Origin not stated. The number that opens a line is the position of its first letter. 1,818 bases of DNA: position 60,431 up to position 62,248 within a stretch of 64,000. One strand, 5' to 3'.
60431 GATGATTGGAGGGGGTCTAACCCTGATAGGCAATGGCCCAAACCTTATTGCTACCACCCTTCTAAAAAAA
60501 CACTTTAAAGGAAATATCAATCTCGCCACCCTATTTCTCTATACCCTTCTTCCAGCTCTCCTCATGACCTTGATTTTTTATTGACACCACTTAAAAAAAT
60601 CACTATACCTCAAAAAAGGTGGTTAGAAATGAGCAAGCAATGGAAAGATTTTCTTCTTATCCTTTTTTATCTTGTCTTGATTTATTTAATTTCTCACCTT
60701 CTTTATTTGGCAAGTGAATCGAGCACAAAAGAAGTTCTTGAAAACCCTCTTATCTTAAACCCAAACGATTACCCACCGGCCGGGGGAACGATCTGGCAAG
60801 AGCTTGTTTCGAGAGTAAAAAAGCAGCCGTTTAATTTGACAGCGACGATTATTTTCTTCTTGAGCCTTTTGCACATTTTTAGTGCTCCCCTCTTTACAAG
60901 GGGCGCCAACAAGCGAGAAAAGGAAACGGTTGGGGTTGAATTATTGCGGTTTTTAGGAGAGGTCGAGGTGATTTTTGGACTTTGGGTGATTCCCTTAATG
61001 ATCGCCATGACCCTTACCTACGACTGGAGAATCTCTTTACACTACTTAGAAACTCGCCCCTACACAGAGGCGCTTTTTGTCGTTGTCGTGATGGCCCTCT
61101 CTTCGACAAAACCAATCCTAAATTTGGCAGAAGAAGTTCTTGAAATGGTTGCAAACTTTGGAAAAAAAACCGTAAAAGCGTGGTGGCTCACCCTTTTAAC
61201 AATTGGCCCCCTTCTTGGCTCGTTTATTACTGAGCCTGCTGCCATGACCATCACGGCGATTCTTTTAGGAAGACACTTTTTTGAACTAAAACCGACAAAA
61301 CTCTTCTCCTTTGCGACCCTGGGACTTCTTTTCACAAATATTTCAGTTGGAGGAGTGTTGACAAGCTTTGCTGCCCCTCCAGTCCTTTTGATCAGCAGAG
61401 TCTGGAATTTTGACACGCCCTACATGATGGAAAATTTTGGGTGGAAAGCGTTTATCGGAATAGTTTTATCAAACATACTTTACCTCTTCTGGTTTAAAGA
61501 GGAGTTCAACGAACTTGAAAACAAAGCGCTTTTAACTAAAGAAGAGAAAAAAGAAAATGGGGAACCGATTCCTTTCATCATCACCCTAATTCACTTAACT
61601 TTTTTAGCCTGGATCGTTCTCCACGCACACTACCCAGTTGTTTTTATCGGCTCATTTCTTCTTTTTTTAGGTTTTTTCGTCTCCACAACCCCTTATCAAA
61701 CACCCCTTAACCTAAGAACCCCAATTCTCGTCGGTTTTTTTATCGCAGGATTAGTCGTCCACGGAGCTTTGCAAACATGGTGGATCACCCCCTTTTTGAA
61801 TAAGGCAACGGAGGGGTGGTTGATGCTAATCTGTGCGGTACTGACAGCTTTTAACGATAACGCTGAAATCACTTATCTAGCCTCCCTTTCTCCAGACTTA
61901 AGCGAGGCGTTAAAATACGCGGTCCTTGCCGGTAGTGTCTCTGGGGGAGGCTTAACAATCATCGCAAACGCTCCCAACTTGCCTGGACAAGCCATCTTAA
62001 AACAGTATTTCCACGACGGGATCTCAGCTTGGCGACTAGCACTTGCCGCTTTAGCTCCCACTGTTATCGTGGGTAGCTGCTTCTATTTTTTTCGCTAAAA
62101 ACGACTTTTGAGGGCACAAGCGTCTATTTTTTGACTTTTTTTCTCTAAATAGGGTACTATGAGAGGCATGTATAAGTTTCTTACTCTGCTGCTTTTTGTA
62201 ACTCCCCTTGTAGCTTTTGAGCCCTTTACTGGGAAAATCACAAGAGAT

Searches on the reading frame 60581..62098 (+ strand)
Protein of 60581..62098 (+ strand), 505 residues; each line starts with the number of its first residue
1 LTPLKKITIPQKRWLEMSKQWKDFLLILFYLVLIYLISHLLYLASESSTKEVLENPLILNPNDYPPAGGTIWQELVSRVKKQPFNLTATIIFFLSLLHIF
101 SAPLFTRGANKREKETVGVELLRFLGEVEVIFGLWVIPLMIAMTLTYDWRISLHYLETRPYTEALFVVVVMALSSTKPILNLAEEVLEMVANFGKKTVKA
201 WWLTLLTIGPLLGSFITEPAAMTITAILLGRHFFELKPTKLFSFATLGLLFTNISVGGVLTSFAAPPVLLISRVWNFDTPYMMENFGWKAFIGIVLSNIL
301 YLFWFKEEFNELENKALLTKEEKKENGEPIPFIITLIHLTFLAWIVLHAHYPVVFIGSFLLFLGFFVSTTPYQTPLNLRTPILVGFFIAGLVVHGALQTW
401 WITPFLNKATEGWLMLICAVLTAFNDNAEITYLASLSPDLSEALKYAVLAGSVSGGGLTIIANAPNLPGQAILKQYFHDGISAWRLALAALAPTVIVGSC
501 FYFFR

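Call 57: search_protein_families(library=pfam, proteins=[window:60581-62098:+], max_evalue=0.00001)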
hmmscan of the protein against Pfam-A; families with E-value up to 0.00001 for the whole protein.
window:60581-62098:+ (505 aa): 1 family
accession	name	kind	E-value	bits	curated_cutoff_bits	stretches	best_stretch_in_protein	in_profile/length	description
PF07399.17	Na_H_antiport_3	-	4.8e-159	530.2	25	1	84-504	2-419/419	Putative Na+/H+ antiporter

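Call 58: find_homologous_proteins(query=window:60581-62098:+, max_evalue=1e-30)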
Query window:60581-62098:+ (505 aa): 8000 proteins with E <= 1e-30 among 8000 candidates; the best 120 are listed.
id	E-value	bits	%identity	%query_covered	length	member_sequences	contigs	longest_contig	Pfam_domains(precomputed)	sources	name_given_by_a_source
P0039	0.0e+0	1082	100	97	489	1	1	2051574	PF07399.18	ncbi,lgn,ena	-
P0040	2.5e-261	886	81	96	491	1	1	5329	PF07399.18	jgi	jgi:hypothetical protein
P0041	8.6e-242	821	76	96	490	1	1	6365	PF07399.18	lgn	-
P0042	2.9e-178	612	60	92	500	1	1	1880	PF07399.18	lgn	-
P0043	9.6e-175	600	56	96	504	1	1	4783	PF07399.18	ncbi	-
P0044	4.2e-173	595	55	97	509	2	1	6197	PF07399.18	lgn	-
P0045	3.9e-172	592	55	96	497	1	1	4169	PF07399.18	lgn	-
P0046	8.7e-171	587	55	96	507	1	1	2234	PF07399.18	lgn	-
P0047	1.5e-168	580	54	96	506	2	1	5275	PF07399.18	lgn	-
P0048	3.0e-167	576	53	97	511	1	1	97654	PF07399.18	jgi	jgi:Putative Na+/H+ antiporter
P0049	1.2e-166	574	55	92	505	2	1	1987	PF07399.18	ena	-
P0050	1.2e-166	574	55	97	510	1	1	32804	PF07399.18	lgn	-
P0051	1.6e-166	573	54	97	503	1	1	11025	PF07399.18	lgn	-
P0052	2.5e-166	572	55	95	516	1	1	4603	PF07399.18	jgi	-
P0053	5.3e-166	571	53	97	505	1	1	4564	PF07399.18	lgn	-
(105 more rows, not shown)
